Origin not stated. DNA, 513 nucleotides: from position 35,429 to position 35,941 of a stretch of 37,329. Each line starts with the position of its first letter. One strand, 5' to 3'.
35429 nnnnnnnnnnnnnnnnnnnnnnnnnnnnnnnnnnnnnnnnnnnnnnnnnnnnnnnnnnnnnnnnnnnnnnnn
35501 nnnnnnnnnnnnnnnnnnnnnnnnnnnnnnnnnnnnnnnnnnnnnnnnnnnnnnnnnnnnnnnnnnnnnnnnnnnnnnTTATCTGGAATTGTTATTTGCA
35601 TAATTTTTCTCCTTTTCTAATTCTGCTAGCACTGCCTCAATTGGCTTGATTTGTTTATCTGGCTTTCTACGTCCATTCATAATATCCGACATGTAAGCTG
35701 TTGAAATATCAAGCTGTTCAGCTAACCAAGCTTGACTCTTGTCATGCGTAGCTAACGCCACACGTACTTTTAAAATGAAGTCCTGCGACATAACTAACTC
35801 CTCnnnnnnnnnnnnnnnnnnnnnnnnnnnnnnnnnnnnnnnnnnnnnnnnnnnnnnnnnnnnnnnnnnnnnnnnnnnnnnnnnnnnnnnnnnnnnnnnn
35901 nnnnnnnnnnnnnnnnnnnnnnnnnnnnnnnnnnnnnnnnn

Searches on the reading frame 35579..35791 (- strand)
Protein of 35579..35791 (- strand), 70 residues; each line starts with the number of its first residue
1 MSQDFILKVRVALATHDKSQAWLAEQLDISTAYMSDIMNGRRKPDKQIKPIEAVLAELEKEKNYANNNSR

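Call 11: search_protein_families(library=pfam, proteins=[window:35579-35791:-], max_evalue=0.01)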
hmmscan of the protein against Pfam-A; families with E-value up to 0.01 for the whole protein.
window:35579-35791:- (70 aa): 2 families
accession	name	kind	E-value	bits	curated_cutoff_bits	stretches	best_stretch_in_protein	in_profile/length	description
PF13560.12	HTH_31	-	0.00012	22.8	27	1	17-45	14-43/64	Helix-turn-helix domain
PF01381.28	HTH_3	-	0.0088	16.5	23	0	17-46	9-38/55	Helix-turn-helix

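Call 49: search_protein_families(library=phrogs, proteins=[window:35579-35791:-], max_evalue=0.001)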
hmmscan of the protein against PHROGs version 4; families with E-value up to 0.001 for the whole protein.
window:35579-35791:- (70 aa): 8 families
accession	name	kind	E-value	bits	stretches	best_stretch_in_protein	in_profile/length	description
phrog_1468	-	transcription regulation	1.4e-22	80.1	1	1-63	4-66/67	transcriptional repressor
phrog_296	-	integration and excision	1.4e-06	28.2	1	3-61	226-286/626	DNA transposition protein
phrog_3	-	transcription regulation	2.6e-05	25.2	1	4-63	88-150/430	transcriptional repressor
phrog_2967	-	transcription regulation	8.7e-05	23.2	1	12-46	18-52/225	transcriptional regulator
phrog_4583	-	transcription regulation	0.00033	21.6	1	8-50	14-57/81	transcriptional repressor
phrog_2328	-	transcription regulation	0.0006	20.6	1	8-47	19-58/128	transcriptional repressor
phrog_8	-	transcription regulation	0.00069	20.2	1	16-47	88-119/346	transcriptional regulator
phrog_4779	-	transcription regulation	0.00088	20.8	1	8-66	6-64/98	transcriptional regulator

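Call 58: search_solved_structures(query=A4, max_evalue=0.1)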
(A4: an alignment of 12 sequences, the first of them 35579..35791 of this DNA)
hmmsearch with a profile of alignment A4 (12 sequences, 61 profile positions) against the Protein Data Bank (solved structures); distinct sequences matched with E-value up to 0.1: 27.
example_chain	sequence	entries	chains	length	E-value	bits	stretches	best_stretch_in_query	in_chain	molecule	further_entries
8tac_A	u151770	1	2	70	9.2e-11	44.4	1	8-59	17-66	DBP48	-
8vd6_A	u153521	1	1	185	5.8e-06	29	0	9-51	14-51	CAP REPEAT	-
9sf2_A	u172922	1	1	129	0.0003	23.5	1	1-59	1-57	Transcriptional regulator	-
5tn0_A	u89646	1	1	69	0.0021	20.8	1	8-37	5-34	HTH-type transcriptional regulator SinR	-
3qq6_A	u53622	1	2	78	0.0023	20.7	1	8-37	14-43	HTH-type transcriptional regulator sinR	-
8bny_A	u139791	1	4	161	0.0029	20.4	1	12-60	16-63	Immunity repressor protein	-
8ezt_A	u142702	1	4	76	0.0036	20.1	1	9-60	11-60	HipB(Lp)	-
3kxa_A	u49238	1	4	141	0.0049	19.6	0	15-37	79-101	Putative uncharacterized protein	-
1b0n_A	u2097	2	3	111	0.0053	19.5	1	8-37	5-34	PROTEIN (SINR PROTEIN) | HTH-TYPE TRANSCRIPTIONAL REGULATOR SINR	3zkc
7t5u_A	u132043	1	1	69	0.0076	19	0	5-37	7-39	Helix-turn-helix domain-containing protein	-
3cec_A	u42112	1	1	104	0.0099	18.7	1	13-42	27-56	Putative antidote protein of plasmid maintenance system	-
2r1j_L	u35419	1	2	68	0.014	18.2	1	1-36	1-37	Repressor protein C2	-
1adr_A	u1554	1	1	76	0.015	18.1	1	1-36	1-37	P22 C2 REPRESSOR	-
6jq1_A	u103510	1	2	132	0.018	17.9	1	14-47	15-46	Transcriptional regulator, XRE family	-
2b5a_A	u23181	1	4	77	0.019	17.8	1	14-60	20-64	C.BclI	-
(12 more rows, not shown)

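Call 66: find_related_loci(query=A4, collection=viral_contigs, flank=3000)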
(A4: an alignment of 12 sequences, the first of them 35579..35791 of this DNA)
Query A4 (70 aa) in viral_contigs; peptide patterns used: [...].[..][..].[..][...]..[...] (x = any residue, [..] = any of these).
482 stretches matched a pattern; 434 encode a relative of the query (tblastn E <= 1e-3); the best 80 are kept; 80 distinct loci.
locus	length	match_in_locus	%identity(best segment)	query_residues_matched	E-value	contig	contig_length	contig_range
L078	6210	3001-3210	97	1-70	8e-43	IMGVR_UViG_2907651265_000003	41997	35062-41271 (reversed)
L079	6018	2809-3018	97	1-70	8e-43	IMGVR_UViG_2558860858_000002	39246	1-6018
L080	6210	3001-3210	97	1-70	8e-43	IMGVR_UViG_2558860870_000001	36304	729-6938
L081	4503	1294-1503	97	1-70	8e-43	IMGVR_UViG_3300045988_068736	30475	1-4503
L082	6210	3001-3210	97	1-70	8e-43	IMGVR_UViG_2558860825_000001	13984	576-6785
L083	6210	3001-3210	97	1-70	8e-43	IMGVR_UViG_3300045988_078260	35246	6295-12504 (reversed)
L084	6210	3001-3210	97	1-70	8e-43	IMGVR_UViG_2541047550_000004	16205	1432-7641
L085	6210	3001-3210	97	1-70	8e-43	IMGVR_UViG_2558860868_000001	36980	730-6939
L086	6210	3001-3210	97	1-70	8e-43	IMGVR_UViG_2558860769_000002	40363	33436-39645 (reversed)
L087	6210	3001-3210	97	1-70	8e-43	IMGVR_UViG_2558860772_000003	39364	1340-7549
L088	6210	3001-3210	96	1-70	3e-42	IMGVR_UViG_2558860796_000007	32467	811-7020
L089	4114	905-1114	96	1-70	3e-42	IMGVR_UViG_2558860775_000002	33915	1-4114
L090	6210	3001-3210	96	1-70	3e-42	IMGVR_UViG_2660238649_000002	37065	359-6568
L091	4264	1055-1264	96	1-70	3e-42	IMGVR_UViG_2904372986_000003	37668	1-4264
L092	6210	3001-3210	94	1-70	4e-42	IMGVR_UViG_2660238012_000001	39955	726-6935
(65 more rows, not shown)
